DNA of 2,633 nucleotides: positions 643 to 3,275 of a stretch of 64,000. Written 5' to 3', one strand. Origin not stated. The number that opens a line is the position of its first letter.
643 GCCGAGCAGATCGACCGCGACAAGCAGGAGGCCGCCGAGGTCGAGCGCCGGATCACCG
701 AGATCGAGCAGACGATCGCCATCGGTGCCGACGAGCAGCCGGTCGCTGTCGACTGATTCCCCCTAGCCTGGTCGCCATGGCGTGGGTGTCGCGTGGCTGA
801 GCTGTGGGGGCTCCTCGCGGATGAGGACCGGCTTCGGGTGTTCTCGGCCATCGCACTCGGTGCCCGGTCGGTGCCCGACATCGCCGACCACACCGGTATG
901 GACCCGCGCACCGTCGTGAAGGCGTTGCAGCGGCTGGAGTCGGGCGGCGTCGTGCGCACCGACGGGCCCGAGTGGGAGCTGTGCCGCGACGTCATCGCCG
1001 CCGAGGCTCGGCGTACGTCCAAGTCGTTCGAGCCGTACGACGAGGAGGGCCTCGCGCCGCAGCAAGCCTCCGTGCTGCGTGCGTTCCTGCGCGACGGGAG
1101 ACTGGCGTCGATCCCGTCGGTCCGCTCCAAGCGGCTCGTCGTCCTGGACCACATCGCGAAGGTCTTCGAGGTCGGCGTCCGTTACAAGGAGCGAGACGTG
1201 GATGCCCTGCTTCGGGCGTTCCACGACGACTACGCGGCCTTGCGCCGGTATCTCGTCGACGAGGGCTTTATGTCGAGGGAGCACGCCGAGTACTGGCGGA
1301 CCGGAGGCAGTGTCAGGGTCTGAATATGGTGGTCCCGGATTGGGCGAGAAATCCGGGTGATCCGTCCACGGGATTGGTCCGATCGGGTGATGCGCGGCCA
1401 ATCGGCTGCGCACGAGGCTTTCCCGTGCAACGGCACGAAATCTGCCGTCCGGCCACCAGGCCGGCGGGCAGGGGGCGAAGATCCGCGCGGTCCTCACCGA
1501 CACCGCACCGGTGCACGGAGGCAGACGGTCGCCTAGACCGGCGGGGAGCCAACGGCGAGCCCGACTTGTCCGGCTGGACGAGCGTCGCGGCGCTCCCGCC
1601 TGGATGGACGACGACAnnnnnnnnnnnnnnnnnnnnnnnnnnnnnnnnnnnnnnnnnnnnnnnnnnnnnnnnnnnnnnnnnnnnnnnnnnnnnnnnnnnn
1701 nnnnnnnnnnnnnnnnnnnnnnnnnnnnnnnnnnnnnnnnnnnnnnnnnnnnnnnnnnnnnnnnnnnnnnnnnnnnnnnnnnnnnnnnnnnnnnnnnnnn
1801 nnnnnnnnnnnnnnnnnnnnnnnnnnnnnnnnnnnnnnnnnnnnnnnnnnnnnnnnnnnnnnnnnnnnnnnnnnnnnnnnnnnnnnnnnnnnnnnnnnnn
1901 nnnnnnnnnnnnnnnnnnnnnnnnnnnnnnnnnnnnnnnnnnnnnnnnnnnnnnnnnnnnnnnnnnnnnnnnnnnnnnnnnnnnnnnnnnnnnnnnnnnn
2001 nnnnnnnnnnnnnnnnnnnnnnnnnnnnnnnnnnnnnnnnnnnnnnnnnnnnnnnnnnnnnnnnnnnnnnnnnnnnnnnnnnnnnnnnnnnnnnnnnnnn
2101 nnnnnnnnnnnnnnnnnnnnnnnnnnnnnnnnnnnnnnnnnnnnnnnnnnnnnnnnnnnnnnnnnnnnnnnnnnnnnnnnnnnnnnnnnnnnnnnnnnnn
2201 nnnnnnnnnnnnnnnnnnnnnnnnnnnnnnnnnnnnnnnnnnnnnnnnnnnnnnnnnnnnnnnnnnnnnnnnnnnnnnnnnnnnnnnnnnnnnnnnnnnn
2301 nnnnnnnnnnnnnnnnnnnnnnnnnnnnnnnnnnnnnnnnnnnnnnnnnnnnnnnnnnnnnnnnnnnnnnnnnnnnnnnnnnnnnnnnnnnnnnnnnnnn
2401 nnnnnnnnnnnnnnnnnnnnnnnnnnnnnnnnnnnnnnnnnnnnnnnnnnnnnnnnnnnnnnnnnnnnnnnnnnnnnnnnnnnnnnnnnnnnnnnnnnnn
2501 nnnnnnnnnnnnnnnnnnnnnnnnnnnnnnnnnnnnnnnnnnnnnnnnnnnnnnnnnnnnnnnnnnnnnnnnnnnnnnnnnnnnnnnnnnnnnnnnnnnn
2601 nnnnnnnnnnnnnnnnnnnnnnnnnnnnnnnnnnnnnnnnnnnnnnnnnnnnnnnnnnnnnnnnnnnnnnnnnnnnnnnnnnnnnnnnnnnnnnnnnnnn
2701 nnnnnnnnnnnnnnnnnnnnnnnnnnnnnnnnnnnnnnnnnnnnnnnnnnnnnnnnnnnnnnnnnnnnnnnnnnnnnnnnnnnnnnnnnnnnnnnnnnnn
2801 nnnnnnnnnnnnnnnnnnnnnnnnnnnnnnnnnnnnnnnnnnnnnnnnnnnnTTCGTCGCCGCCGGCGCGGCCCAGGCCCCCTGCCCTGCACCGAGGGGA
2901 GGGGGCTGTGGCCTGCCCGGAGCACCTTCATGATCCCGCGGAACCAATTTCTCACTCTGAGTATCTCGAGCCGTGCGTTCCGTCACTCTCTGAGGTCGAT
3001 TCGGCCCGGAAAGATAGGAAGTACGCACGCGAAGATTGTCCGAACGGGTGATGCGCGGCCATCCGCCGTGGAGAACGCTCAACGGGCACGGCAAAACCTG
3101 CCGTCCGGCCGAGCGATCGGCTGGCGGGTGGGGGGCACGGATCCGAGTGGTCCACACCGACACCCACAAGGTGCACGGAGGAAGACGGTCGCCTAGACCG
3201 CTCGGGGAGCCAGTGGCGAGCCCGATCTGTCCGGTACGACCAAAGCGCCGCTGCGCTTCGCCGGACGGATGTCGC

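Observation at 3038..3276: Copy B of the leader shows structure-preserving differences relative to copy A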

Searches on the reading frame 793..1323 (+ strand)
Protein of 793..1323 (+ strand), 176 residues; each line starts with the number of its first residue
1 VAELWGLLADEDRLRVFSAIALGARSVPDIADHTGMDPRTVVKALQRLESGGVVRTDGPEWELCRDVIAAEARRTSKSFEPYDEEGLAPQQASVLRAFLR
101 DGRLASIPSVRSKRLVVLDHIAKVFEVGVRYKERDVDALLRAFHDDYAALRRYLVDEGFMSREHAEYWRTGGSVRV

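Call 18: search_protein_families(library=pfam, proteins=[window:793-1323:+], max_evalue=0.01)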
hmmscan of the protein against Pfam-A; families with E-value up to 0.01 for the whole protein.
window:793-1323:+ (176 aa): 13 families
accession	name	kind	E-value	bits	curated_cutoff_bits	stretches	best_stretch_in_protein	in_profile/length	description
PF09860.14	DUF2087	-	2.3e-25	89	22.4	1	103-169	1-69/69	Uncharacterized protein conserved in bacteria (DUF2087)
PF12840.13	HTH_20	-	6e-06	26.6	27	1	8-56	1-50/51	Helix-turn-helix domain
PF12802.13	MarR_2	-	1e-05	26.1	27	1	14-55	8-51/61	MarR family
PF24270.1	HTH_Cmi2_C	-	0.00023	21.9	27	1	15-61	79-125/125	Cmi2, C-terminal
PF09339.16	HTH_IclR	-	0.00038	20.6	22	1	14-58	6-52/52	IclR helix-turn-helix domain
PF13384.12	HTH_23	-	0.00056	20.1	24.6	1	12-53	6-46/50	Homeodomain-like domain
PF17782.7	DprA_WH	-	0.00068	20.1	22.9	1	10-55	11-56/61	DprA winged helix domain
PF13551.12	HTH_29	-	0.00069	20.1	28.1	1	24-54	12-42/64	Winged helix-turn helix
PF13545.12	HTH_Crp_2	-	0.0014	19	27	1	29-58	27-56/70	Crp-like helix-turn-helix domain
PF01022.26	HTH_5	-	0.0044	17.3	22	1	10-55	1-46/47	Bacterial regulatory protein, arsR family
PF13412.12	HTH_24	-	0.0047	16.9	21.9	0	26-55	19-48/48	Winged helix-turn-helix DNA-binding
PF25213.1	HVO_A0261_N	-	0.0064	16.8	35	0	8-63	8-63/86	HVO_A0261 N-terminal domain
PF13730.12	HTH_36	-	0.0069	16.6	25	0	26-50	27-51/55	Helix-turn-helix domain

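Call 57: find_encoding_contigs(protein=window:793-1323:+, flank=3000, max_places=3)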
Protein window:793-1323:+ (176 aa): no gene with exactly this product is on record in the collection.

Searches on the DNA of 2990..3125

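Call 35: search_rna_families(source=window, start=2990, end=3125, threshold=evalue, max_evalue=10, show_alignments=3)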
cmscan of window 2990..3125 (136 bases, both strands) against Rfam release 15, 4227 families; matches with E-value up to 10: 2.
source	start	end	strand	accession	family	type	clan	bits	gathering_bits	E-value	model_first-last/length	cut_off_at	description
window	3056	3111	-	RF02965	CyVA-1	Gene; sRNA;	-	15.6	41.4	0.41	1-77/77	no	CyVA-1 RNA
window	3056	3103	+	RF02940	COG3860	Cis-reg;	-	9.4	42.5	5.4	1-54/54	no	COG3860 RNA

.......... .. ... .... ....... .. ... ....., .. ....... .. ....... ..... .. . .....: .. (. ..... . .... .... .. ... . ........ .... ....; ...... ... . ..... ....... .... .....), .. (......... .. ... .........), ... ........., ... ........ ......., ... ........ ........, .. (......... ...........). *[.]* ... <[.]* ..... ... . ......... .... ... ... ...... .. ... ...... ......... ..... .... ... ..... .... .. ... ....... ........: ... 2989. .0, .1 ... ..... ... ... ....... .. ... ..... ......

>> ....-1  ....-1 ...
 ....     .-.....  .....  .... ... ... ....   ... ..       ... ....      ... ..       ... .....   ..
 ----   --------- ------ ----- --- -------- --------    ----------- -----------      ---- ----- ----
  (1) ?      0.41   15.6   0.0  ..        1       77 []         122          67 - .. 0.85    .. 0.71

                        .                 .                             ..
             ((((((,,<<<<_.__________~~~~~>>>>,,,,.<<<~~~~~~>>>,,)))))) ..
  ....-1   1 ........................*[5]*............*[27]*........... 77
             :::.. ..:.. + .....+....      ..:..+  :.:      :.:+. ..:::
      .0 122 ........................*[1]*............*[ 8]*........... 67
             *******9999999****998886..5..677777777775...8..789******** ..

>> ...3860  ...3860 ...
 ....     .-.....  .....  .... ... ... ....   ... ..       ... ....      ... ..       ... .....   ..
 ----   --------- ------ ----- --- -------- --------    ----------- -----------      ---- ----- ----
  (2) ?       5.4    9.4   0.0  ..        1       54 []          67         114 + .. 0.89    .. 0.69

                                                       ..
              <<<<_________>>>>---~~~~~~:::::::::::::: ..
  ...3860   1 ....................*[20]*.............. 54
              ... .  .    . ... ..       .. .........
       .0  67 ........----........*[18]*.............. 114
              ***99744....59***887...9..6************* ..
